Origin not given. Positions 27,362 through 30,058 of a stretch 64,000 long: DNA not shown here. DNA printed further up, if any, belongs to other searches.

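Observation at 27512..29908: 798-aa orphan protein: large unknown N-region + zinc ribbon + PD-(D/E)xK-like C-domain. Candidate novel single-gene defence nuclease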

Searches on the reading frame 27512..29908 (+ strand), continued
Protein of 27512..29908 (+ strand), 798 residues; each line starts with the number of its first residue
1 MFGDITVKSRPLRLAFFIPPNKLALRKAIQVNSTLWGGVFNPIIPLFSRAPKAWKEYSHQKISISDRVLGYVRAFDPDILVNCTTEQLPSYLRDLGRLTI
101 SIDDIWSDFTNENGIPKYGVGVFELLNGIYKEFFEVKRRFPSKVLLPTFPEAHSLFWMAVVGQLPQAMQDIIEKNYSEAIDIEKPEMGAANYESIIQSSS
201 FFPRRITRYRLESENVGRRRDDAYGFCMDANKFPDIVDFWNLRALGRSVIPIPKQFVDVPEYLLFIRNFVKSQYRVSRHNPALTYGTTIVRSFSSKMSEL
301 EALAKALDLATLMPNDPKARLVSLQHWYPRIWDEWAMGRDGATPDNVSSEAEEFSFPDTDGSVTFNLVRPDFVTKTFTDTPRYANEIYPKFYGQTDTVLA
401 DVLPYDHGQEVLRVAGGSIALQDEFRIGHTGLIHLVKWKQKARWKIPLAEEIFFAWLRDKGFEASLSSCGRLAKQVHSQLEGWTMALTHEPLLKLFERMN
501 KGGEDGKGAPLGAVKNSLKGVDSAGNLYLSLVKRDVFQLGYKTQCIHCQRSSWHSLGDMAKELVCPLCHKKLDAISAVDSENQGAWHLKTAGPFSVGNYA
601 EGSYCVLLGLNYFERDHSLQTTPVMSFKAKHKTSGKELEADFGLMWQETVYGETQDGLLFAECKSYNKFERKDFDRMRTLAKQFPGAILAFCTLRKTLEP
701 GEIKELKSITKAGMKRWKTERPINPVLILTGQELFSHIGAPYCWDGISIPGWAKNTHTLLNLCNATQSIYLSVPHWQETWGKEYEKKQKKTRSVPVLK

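Call 65: list_cluster_members(proteins=[P0001, P0012, P0017, P0051, P0061, P0082, P0103, P0111, P0112, P0114])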
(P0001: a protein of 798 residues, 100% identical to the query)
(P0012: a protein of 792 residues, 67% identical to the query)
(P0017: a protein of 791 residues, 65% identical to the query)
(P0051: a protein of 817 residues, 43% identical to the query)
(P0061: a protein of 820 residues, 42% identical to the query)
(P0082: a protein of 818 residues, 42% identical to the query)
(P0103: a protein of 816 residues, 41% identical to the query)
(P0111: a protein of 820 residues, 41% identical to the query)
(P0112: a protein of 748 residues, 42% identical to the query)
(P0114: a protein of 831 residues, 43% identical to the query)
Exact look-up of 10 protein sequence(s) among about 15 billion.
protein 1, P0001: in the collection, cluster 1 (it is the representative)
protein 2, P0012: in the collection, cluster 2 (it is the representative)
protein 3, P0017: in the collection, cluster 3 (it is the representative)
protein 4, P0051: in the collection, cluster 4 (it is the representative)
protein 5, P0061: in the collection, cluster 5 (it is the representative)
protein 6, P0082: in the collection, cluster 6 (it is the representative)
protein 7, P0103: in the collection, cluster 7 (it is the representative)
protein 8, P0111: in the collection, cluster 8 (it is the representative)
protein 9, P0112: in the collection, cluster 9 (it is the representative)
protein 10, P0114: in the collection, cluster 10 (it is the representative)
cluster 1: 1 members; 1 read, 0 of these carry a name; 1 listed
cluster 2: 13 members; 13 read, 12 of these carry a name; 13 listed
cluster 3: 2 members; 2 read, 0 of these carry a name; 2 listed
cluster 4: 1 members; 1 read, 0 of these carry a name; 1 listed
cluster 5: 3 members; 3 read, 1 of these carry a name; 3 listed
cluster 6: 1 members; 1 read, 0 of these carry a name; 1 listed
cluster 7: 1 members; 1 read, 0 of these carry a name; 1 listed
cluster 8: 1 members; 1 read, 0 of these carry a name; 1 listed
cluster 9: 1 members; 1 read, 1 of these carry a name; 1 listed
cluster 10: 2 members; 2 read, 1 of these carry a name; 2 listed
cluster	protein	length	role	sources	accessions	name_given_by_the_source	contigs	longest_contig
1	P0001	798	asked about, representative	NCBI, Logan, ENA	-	-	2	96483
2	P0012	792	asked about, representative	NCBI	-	-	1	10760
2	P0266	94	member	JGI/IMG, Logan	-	hypothetical protein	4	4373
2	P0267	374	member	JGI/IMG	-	hypothetical protein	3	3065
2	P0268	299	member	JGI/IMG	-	hypothetical protein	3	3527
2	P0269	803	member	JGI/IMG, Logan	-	hypothetical protein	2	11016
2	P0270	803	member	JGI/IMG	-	hypothetical protein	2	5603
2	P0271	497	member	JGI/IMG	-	hypothetical protein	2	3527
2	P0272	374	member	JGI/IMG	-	hypothetical protein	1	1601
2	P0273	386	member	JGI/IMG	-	hypothetical protein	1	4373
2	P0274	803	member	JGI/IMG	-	hypothetical protein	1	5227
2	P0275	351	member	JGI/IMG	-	hypothetical protein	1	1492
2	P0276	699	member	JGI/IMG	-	hypothetical protein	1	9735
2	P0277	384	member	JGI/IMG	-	hypothetical protein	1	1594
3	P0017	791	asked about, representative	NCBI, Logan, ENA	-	-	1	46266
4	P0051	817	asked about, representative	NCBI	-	-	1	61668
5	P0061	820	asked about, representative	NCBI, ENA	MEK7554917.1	MAG: hypothetical protein AAB518_02970 [Patescibacteria group bacterium]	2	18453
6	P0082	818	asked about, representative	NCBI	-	-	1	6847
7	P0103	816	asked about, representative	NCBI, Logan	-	-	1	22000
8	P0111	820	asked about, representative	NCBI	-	-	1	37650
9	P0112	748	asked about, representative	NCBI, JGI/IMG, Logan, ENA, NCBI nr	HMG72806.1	MAG TPA: hypothetical protein VK582_04840 [Pyrinomonadaceae bacterium] | hypothetical protein [Pyrinomonadaceae bacterium]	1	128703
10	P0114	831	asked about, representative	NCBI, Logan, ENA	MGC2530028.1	MAG: hypothetical protein WA639_19950 [Candidatus Acidiferrum sp.]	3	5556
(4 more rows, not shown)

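Call 66: find_related_loci(query=A1, collection=viral_contigs, flank=8000)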
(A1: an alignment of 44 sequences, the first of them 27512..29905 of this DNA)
Query A1 (798 aa) in viral_contigs; peptide patterns used: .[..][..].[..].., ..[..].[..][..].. (x = any residue, [..] = any of these).
110 stretches matched a pattern, but none encodes a relative of the query by tblastn (E <= 1e-3).

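Call 67: search_dna_similar(query=window:27512-29905:+, collection=plasmids, mode=protein, max_rows=15)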
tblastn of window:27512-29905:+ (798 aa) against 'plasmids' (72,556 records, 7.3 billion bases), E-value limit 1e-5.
Records with a match: 1; places in all: 1; records where one place covers at least 80% of the query: 1.
Best place of each record, by identity: <60% 1.
By first word of the organism name: Photobacterium 1.
By predicted mobility (MOB-suite, as given by PLSDB): non-mobilizable 1.
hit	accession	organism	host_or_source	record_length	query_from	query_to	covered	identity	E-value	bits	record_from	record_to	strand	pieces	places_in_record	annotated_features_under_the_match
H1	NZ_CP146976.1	Photobacterium damselae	-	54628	4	776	97%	26.6%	1e-54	213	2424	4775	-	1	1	hypothetical protein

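Call 68: search_dna_similar(query=window:27512-29905:+, collection=phages, mode=protein, max_rows=10)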
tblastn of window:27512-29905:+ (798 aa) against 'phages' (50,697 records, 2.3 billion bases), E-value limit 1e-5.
No match.

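Call 69: get_annotated_region(hit=H1, flank=9000)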
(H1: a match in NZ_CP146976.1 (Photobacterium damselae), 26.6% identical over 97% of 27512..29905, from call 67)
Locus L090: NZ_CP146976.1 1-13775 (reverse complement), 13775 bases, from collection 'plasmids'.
description: Photobacterium damselae subsp. damselae strain WMD-P3 plasmid pWMD-P3-2, complete sequence
organism: Photobacterium damselae (NCBI taxid 85581)
taxonomy: Bacteria; Pseudomonadota; Gammaproteobacteria; Vibrionales; Vibrionaceae; Photobacterium; Photobacterium damselae
host: -; source: -; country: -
typing (MOB-suite, as given by PLSDB): non-mobilizable
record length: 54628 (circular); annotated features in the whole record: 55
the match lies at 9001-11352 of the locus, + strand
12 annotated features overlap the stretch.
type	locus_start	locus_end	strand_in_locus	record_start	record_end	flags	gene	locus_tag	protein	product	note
CDS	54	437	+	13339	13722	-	-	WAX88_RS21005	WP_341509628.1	H-NS family nucleoid-associated regulatory protein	GO:0006355 - regulation of DNA-templated transcription [Evidence IEA]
CDS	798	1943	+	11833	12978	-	-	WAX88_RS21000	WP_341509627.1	PAAR domain-containing protein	-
CDS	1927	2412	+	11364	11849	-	-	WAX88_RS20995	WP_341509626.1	hypothetical protein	-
CDS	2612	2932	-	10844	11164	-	-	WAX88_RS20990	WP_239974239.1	hypothetical protein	-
CDS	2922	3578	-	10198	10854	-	-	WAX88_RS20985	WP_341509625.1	AAA family ATPase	-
CDS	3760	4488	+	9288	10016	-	-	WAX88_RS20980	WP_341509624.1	hypothetical protein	-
CDS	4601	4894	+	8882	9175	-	-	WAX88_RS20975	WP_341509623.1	hypothetical protein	-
CDS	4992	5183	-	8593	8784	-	-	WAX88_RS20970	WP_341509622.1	hypothetical protein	-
CDS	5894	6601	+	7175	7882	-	-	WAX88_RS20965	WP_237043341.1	hypothetical protein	-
CDS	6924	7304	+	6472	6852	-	-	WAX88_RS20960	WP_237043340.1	hypothetical protein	-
CDS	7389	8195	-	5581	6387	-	-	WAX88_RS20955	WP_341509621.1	DUF4238 domain-containing protein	-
CDS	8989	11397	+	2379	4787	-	-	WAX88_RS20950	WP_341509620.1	hypothetical protein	-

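Call 72: search_protein_families(library=pfam, proteins=[L006:11324-13507:-, L046:1158-2747:-, L055:6538-7914:+, L012:3661-6801:+, L061:5454-6467:-, L054:15003-15812:-, L068:3089-5887:+, L059:9980-10819:-, L057:10473-13541:-, L079:10535-13021:-], max_evalue=0.0001)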
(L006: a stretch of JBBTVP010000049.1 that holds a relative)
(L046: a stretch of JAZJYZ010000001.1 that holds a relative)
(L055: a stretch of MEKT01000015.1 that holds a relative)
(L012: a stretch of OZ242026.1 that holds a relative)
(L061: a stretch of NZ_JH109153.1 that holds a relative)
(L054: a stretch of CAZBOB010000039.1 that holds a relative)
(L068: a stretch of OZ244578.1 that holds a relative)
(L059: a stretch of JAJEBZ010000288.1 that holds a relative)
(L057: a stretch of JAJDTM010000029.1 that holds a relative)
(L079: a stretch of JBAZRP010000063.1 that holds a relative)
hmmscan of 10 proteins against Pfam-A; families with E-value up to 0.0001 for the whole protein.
L006:11324-13507:- (728 aa): 6 families
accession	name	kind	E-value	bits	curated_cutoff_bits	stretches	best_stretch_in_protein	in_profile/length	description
PF02384.22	N6_Mtase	-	3.7e-45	155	20.4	1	204-446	4-250/311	N-6 DNA Methylase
PF07669.17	Eco57I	-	2.2e-11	44.6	25.3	1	319-407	71-165/171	Eco57I restriction-modification methylase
PF01420.25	Methylase_S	-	1.4e-09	38.9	22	1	605-705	68-163/168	Type I restriction modification DNA specificity domain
PF01170.24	UPF0020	-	6.5e-07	29.7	22.3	1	242-344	26-143/197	RMKL-like, methyltransferase domain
PF13411.12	MerR_1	-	1.8e-06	28.4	21.6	1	22-66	2-45/69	MerR HTH family regulatory protein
PF00376.29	MerR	-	3.5e-06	27.2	28.2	1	22-59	1-38/38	MerR family regulatory protein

L046:1158-2747:- (530 aa): 3 families
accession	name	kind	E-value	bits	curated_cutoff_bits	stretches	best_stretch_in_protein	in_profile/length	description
PF00239.26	Resolvase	-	5.3e-19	69.2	23.3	1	23-169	3-143/145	Resolvase, N terminal domain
PF13408.12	Zn_ribbon_recom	-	1.3e-06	29.1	25.3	1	302-337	1-33/58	Recombinase zinc beta ribbon domain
PF17212.9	Tube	-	4.2e-05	24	22.3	1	150-199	25-74/169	Tail tubular protein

L055:6538-7914:+ (459 aa): 1 family
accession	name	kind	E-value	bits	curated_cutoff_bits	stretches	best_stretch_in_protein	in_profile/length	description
PF01420.25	Methylase_S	-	2.4e-09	38.1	22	0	260-417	8-146/168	Type I restriction modification DNA specificity domain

L012:3661-6801:+ (1047 aa): 4 families
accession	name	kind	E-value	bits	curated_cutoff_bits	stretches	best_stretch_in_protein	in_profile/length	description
PF18766.7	SWI2_SNF2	-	3.2e-66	223.6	26.7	1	257-486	2-219/221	SWI2/SNF2 ATPase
PF22679.2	T1R_D3-like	-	1.3e-38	133.3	27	1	529-683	3-158/158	Type I restriction enzyme subunit R domain 3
PF04313.20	HSDR_N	-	2.1e-38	132.6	25.1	1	10-202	7-197/198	Type I restriction enzyme R protein N terminus (HSDR_N)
PF04851.21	ResIII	-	1.3e-15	58.1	22.5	1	254-420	5-162/164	Type III restriction enzyme, res subunit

L061:5454-6467:- (338 aa): 2 families
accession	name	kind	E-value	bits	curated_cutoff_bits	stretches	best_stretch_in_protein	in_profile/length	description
PF21247.3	Fic-like_C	-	3e-29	101.1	27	1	262-325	1-64/64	Filamentation induced by cAMP protein Fic-like, C-terminal domain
PF02661.23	Fic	-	6.1e-19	69.1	24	1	100-196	3-93/93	Fic/DOC family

L054:15003-15812:- (270 aa): 5 families
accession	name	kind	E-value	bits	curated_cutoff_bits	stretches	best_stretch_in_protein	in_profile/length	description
PF00665.32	rve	-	1.4e-29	102.8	32.6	1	107-205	2-102/102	Integrase core domain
PF13276.12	HTH_21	-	6.7e-21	74.7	28.1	1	26-83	2-60/60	HTH-like domain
PF13333.12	rve_2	-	3e-17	63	22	1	212-268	1-56/56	Integrase core domain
PF13683.12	rve_3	-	2.5e-12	46.8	26.5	1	197-260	5-67/67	Integrase core domain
PF13610.12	DDE_Tnp_IS240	-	4.7e-06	27.2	27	1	113-238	4-126/139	DDE domain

L068:3089-5887:+ (933 aa): 6 families
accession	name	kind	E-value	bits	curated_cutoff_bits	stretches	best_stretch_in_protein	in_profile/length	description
PF08463.15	EcoEI_R_C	-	5.9e-42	144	24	1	756-931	4-162/163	EcoEI R protein C-terminal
PF04851.21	ResIII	-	4.9e-37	127.8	22.5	1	184-368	6-163/164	Type III restriction enzyme, res subunit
PF18766.7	SWI2_SNF2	-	8.4e-19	68.5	26.7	1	187-417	3-208/221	SWI2/SNF2 ATPase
PF00270.35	DEAD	-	1.2e-10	41.9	26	1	184-369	2-162/167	DEAD/DEAH box helicase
PF04313.20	HSDR_N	-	1e-08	35.8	25.1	0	45-120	122-197/198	Type I restriction enzyme R protein N terminus (HSDR_N)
PF00271.37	Helicase_C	-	4.2e-08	33.9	23.5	1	473-576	11-109/110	Helicase conserved C-terminal domain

L059:9980-10819:- (280 aa): 1 family
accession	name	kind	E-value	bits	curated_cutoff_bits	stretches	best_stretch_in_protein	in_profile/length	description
PF05721.19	PhyH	-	6.4e-37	128.3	22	1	25-231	1-213/213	Phytanoyl-CoA dioxygenase (PhyH)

L057:10473-13541:- (1023 aa): 3 families
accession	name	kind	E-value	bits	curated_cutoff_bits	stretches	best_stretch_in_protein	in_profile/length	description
PF18135.7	Type_ISP_C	-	1.8e-85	287.5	25.9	1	669-997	1-324/342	Type ISP C-terminal specificity domain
PF02384.22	N6_Mtase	-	2.9e-13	50.3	20.4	1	292-478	6-140/311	N-6 DNA Methylase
PF07669.17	Eco57I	-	8.4e-09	36.2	25.3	1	392-569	3-165/171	Eco57I restriction-modification methylase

L079:10535-13021:- (829 aa): 4 families
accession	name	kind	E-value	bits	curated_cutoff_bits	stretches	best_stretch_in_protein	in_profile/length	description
PF04851.21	ResIII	-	4.7e-20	72.6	22.5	1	23-207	2-163/164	Type III restriction enzyme, res subunit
PF00271.37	Helicase_C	-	1.6e-12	48.1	23.5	1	300-397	14-109/110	Helicase conserved C-terminal domain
PF00270.35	DEAD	-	2.1e-08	34.5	26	1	28-207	3-161/167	DEAD/DEAH box helicase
PF00176.29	SNF2-rel_dom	-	1.9e-05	24.4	24.9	1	53-206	27-163/290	SNF2-related domain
